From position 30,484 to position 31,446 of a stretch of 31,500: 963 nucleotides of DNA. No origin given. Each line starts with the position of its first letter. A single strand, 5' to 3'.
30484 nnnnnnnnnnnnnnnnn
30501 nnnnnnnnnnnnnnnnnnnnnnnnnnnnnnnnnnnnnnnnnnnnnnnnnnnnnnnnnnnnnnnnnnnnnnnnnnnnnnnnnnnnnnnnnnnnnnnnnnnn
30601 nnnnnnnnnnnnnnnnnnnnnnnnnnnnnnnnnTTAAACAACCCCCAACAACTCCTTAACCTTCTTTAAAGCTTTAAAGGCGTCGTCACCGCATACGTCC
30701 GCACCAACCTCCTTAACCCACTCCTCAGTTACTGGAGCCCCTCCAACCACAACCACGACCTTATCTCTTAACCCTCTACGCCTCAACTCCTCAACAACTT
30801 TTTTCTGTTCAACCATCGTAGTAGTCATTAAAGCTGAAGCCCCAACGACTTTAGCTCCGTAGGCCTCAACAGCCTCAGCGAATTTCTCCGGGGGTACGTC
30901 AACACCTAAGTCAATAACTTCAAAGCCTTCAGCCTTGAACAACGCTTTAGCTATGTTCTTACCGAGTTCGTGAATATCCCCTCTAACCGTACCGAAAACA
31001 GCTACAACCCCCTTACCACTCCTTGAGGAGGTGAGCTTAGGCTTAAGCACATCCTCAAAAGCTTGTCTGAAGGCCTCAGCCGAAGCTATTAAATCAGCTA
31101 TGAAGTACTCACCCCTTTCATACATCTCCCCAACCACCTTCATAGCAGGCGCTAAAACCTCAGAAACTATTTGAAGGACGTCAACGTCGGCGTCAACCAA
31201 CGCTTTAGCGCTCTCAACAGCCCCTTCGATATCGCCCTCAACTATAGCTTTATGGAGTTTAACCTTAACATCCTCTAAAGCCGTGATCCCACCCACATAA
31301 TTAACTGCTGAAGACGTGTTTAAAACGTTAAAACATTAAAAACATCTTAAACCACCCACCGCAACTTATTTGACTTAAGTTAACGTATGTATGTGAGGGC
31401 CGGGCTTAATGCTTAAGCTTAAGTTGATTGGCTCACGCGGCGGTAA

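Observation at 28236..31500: Corrinoid methyl-transfer cluster pairing a non-Pyl MttB-family enzyme with a core-MetE-like methyltransferase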

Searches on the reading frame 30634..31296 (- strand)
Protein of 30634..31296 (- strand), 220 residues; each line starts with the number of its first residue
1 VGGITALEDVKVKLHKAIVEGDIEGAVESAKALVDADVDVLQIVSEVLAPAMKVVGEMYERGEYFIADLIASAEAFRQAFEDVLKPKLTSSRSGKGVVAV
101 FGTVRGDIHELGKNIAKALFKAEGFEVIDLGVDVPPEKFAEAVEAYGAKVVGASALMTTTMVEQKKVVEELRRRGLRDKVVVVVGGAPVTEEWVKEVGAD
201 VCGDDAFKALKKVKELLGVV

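Call 4: search_protein_families(library=pfam, proteins=[window:30634-31296:-], max_evalue=0.01)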
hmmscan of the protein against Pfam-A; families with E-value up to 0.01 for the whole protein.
window:30634-31296:- (220 aa): 2 families
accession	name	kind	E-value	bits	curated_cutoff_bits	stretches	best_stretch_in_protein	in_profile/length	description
PF02310.24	B12-binding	-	1.9e-27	96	32.1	1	99-210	3-120/121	B12 binding domain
PF02607.22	B12-binding_2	-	2.7e-19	69.6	23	1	13-81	4-71/74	B12 binding domain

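Call 16: search_protein_families(library=ncbifam, proteins=[window:30634-31296:-], max_evalue=0.01)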
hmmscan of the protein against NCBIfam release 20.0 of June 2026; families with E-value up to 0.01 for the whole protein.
window:30634-31296:- (220 aa): 17 families
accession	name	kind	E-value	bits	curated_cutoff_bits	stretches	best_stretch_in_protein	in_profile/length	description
TIGR02370.1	pyl_corrinoid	subfamily_domain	1.3e-54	184.6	215.3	1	13-208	1-196/197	methyltransferase cognate corrinoid protein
NF047996.1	corrin_MtgC_2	exception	2.4e-54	184.1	370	1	8-217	2-210/212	glycine betaine-specific corrinoid protein MtgC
NF041607.1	dimeth_corrin_MtbC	equivalog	3.1e-50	170.5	350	1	18-217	5-203/203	dimethylamine corrinoid protein MtbC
NF047995.1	corrinoid_MtgC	exception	1.4e-47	162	310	1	10-217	4-213/215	glycine betaine-specific corrinoid protein MtgC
NF040669.1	MtaC2_Meth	equivalog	1.4e-37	129.5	450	1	8-211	40-240/267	methanol--corrinoid protein MtaC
NF040655.1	MtaC_Meth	equivalog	8.5e-37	126.6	420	1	13-215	38-236/253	methanol--corrinoid protein MtaC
TIGR02082.1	metH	equivalog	3.3e-34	117.8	1010.85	1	9-217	645-858/1182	methionine synthase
NF007024.0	PRK09490.1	equivalog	4.5e-26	90.9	1497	1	9-189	660-842/1234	methionine synthase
NF052513.1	TransRegCarH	equivalog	1.6e-14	53.9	400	1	8-202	81-264/274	HTH-type transcriptional repressor CarH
NF002612.0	PRK02261.1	equivalog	2.1e-13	50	110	1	100-188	7-94/148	methylaspartate mutase subunit S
TIGR01501.1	MthylAspMutase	equivalog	8.3e-10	38.5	135.8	1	99-187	4-91/134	methylaspartate mutase subunit S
TIGR00640.1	acid_CoA_mut_C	subfamily_domain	1.6e-09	37.9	57.45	1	107-187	13-92/132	methylmalonyl-CoA mutase C-terminal domain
NF040743.1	ornith_mutase_E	equivalog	2.4e-09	35.8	800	1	26-202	530-708/730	D-ornithine 4,5-aminomutase subunit OraE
NF052385.1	Lys_5_6_beta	equivalog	1.7e-08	34.5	280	1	119-201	133-218/241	lysine 5,6-aminomutase subunit beta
NF006944.0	PRK09426.1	equivalog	3e-05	22.2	876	1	66-187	558-679/721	methylmalonyl-CoA mutase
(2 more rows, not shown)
